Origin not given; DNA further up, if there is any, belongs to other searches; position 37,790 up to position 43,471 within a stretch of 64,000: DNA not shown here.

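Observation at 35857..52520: A roughly 16.6 kb single-strand envelope supercluster links polysaccharide genes, a C25/PorU-like T9SS peptidase and an OMP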

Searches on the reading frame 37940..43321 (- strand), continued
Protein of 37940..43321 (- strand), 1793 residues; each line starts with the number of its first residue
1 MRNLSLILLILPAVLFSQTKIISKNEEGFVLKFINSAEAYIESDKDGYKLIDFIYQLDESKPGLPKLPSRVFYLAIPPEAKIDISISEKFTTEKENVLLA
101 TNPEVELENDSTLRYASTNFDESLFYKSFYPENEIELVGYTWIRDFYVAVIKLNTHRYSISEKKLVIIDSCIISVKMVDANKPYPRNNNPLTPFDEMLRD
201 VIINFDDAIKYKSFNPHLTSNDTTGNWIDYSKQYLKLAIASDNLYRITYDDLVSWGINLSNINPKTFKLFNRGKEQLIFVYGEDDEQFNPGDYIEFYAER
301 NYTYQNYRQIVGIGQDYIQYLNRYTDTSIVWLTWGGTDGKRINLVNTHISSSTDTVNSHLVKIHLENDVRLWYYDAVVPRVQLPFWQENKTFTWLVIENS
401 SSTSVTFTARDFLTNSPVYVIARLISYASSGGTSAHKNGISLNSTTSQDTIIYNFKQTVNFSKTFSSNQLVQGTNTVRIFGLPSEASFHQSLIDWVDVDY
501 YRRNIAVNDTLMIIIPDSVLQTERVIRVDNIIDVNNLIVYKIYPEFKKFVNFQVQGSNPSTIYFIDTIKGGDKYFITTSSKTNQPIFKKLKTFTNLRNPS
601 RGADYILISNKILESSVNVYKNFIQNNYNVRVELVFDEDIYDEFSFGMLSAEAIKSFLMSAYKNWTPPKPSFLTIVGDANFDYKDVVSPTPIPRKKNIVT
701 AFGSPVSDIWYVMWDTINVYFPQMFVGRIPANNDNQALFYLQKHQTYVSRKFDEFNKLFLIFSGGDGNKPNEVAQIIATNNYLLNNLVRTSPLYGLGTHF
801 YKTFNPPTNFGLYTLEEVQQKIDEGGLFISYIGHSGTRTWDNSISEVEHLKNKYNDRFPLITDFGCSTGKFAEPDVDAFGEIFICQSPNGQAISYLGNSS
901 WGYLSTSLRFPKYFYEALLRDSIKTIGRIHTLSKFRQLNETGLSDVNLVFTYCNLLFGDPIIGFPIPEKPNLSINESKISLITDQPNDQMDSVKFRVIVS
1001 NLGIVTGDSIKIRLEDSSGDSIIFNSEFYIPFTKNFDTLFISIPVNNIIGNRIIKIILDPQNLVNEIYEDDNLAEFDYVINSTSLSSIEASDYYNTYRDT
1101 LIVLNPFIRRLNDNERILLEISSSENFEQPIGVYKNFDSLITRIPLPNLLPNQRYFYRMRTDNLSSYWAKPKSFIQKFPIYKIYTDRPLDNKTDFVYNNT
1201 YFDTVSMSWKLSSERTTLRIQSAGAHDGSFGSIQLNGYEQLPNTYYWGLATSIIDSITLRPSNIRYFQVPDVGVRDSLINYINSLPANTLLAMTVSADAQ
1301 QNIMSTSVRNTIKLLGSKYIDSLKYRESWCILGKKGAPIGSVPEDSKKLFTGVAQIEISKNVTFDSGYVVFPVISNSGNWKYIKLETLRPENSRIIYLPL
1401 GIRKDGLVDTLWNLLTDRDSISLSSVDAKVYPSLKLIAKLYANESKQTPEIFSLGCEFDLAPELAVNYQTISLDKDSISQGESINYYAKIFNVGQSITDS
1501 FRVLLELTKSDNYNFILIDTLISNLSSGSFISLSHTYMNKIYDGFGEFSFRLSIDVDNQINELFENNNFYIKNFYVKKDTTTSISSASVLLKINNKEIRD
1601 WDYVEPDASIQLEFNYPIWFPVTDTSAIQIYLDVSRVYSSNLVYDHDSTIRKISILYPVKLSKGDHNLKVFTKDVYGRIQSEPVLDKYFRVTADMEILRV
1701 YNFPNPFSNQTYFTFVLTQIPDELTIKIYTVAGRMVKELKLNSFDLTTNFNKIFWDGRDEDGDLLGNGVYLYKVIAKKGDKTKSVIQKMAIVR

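Call 66: search_protein_families(library=pfam, proteins=[L008:1222-2643:+, L008:2633-3979:+, L009:2015-3283:+, L009:3273-4379:+, L009:4376-5578:+, L009:7782-9269:+, L003:5868-6932:+, L094:584-1750:+], max_evalue=0.0001)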
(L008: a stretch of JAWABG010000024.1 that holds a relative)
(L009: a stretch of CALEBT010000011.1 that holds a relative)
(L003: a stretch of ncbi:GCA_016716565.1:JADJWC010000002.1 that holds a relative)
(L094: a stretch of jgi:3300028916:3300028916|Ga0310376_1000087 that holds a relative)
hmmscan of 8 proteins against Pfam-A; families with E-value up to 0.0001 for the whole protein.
L008:1222-2643:+ (473 aa): 1 family
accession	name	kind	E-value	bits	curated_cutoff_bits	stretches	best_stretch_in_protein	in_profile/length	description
PF13231.12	PMT_2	-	3.7e-09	37.4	26.1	1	144-293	5-158/160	Dolichyl-phosphate-mannose-protein mannosyltransferase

L008:2633-3979:+ (448 aa): 0 families

L009:2015-3283:+ (422 aa): 2 families
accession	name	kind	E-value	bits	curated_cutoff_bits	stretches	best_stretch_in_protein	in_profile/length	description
PF01943.22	Polysacc_synt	-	9e-50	170.1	28.2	1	14-281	1-270/274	Polysaccharide biosynthesis protein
PF13440.11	Polysacc_synt_3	-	2.2e-16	60.4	23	1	40-334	3-292/293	Polysaccharide biosynthesis protein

L009:3273-4379:+ (368 aa): 3 families
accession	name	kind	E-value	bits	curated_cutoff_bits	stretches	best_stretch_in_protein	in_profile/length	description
PF03275.19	GLF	-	4.1e-72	242.6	26.3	1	149-346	1-203/203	UDP-galactopyranose mutase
PF13450.12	NAD_binding_8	-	6.6e-17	62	21.9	1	7-75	1-68/68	NAD(P)-binding Rossmann-like domain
PF00070.33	Pyr_redox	-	2.6e-05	25.1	22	0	6-45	3-40/82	Pyridine nucleotide-disulphide oxidoreductase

L009:4376-5578:+ (400 aa): 3 families
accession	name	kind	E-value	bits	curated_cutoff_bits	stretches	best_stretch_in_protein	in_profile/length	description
PF00534.26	Glycos_transf_1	-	1.7e-28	99.7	26.4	1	232-367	16-152/172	Glycosyl transferases group 1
PF13692.12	Glyco_trans_1_4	-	1.1e-19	71.5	27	1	232-368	2-137/142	Glycosyl transferases group 1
PF13439.12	Glyco_transf_4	-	3.2e-10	40.7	28.5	1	18-209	2-169/170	Glycosyltransferase Family 4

L009:7782-9269:+ (495 aa): 0 families

L003:5868-6932:+ (354 aa): 0 families

L094:584-1750:+ (388 aa): 0 families

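Call 83: find_encoding_contigs(protein=P0163, flank=7000, max_places=1)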
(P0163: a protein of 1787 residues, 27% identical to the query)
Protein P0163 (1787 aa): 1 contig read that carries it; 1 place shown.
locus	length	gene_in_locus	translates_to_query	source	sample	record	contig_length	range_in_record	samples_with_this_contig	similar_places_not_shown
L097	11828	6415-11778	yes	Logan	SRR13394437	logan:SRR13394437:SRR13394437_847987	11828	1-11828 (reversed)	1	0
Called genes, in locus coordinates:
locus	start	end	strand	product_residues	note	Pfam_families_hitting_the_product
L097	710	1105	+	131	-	-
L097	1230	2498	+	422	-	PF01943:Polysacc_synt, PF13440:Polysacc_synt_3, PF03023:MurJ, PF01554:MatE (weak)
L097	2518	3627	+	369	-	PF13439:Glyco_transf_4, PF13579:Glyco_trans_4_4 (weak), PF20706:GT4-conflict (weak), PF00534:Glycos_transf_1, PF13692:Glyco_trans_1_4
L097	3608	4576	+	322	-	PF00535:Glycos_transf_2, PF10111:Glyco_tranf_2_2, PF13641:Glyco_tranf_2_3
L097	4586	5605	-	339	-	PF13439:Glyco_transf_4, PF00534:Glycos_transf_1, PF13692:Glyco_trans_1_4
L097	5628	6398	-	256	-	PF03808:Glyco_tran_WecG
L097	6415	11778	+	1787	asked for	PF01364:Peptidase_C25, PF07705:CARDB (faint), PF15711:ILEI, PF13860:FlgD_ig (weak)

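Call 84: find_encoding_contigs(protein=P0160, flank=7000, max_places=1)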
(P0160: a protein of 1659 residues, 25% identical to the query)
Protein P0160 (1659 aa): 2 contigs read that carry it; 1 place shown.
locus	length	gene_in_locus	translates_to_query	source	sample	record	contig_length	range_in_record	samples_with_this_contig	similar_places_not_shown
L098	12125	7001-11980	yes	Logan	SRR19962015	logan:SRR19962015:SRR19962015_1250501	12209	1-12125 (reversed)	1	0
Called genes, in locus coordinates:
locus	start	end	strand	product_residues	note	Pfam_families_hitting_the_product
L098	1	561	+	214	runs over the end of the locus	?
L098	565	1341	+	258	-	PF02353:CMAS (weak), PF05891:Methyltransf_PK (weak), PF13489:Methyltransf_23, PF13649:Methyltransf_25, PF13847:Methyltransf_31, PF08241:Methyltransf_11, PF08242:Methyltransf_12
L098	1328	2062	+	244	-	PF03808:Glyco_tran_WecG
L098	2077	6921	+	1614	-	PF01364:Peptidase_C25, PF15711:ILEI, PF13860:FlgD_ig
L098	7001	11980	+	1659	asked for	PF01364:Peptidase_C25, PF15711:ILEI (weak), PF13860:FlgD_ig (weak)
